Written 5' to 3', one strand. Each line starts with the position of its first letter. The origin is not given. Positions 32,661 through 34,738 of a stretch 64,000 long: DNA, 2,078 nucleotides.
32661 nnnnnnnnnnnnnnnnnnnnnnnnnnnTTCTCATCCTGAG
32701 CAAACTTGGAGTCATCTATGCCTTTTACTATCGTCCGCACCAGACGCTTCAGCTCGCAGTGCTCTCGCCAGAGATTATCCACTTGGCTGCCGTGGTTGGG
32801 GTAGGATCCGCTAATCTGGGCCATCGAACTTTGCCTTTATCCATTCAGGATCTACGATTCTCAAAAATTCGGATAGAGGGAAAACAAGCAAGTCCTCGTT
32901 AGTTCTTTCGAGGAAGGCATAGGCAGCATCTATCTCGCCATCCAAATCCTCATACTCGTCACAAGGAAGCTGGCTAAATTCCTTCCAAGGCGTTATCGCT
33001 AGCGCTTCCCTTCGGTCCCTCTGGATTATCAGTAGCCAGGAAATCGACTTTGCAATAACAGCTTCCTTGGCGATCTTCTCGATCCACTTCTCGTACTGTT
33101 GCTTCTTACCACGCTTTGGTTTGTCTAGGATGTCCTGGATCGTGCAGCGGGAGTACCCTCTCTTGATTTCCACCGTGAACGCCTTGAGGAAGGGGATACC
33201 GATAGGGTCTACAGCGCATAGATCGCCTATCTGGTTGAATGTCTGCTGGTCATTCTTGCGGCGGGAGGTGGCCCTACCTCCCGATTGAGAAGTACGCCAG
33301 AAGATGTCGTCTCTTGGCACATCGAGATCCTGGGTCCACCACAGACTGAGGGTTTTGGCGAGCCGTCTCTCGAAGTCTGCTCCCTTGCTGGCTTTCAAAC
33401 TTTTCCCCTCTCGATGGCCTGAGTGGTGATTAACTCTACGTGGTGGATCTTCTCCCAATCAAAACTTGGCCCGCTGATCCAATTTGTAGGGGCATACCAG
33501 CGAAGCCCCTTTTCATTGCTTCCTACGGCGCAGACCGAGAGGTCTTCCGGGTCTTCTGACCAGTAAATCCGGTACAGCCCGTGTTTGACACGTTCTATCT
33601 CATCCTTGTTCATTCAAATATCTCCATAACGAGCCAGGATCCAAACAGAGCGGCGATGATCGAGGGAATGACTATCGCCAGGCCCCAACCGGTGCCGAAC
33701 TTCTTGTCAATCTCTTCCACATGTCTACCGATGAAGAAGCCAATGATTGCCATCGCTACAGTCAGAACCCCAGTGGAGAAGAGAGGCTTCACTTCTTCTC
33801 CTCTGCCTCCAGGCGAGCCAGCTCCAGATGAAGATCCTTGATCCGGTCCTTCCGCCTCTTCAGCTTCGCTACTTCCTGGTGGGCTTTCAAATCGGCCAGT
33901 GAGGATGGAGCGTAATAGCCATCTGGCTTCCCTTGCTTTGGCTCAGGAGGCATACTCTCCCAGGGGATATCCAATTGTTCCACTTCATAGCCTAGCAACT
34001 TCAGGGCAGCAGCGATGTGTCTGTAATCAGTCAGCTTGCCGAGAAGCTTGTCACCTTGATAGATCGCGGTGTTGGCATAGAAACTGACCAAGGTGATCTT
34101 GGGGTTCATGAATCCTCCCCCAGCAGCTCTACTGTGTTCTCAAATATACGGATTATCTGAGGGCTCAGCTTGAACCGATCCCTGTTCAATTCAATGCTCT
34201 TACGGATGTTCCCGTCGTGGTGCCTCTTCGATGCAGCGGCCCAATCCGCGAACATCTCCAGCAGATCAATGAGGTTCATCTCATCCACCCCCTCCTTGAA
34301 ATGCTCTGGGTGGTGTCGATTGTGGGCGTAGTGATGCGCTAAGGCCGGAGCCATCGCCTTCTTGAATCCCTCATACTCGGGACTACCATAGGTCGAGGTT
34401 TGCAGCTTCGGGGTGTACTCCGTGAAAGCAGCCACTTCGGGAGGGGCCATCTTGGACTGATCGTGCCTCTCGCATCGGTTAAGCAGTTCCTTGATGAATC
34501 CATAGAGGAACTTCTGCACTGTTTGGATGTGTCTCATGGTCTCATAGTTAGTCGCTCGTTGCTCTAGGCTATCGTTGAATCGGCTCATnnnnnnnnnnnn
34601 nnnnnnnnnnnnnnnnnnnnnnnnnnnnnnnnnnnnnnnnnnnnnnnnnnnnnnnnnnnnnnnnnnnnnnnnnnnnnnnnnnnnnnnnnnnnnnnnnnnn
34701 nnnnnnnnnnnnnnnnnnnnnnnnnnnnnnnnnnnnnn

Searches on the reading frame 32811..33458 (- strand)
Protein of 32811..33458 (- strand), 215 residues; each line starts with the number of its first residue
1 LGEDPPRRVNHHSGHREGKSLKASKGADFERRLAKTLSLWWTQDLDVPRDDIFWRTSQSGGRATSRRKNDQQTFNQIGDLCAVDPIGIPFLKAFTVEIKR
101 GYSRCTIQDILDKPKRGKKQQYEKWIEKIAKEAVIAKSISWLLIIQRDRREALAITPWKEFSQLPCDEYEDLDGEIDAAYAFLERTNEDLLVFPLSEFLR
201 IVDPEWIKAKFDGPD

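Call 8: search_protein_families(library=pfam, proteins=[window:32811-33458:-], max_evalue=0.01)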
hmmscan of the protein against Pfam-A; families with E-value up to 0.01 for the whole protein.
window:32811-33458:- (215 aa): 1 family
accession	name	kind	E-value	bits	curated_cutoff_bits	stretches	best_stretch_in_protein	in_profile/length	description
PF24608.2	PDDEXK_15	-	6.3e-12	46.1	27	1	24-207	4-162/164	Phage putative PDDEXK endonuclease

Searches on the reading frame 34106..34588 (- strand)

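Call 8: search_protein_families(library=pfam, proteins=[window:34106-34588:-], max_evalue=0.01)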
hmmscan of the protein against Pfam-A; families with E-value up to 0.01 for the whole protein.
window:34106-34588:- (160 aa): 1 family
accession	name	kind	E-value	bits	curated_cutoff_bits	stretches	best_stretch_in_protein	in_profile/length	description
PF18907.5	DUF5662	-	9.3e-38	129.7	27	1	12-153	4-154/156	Family of unknown function (DUF5662)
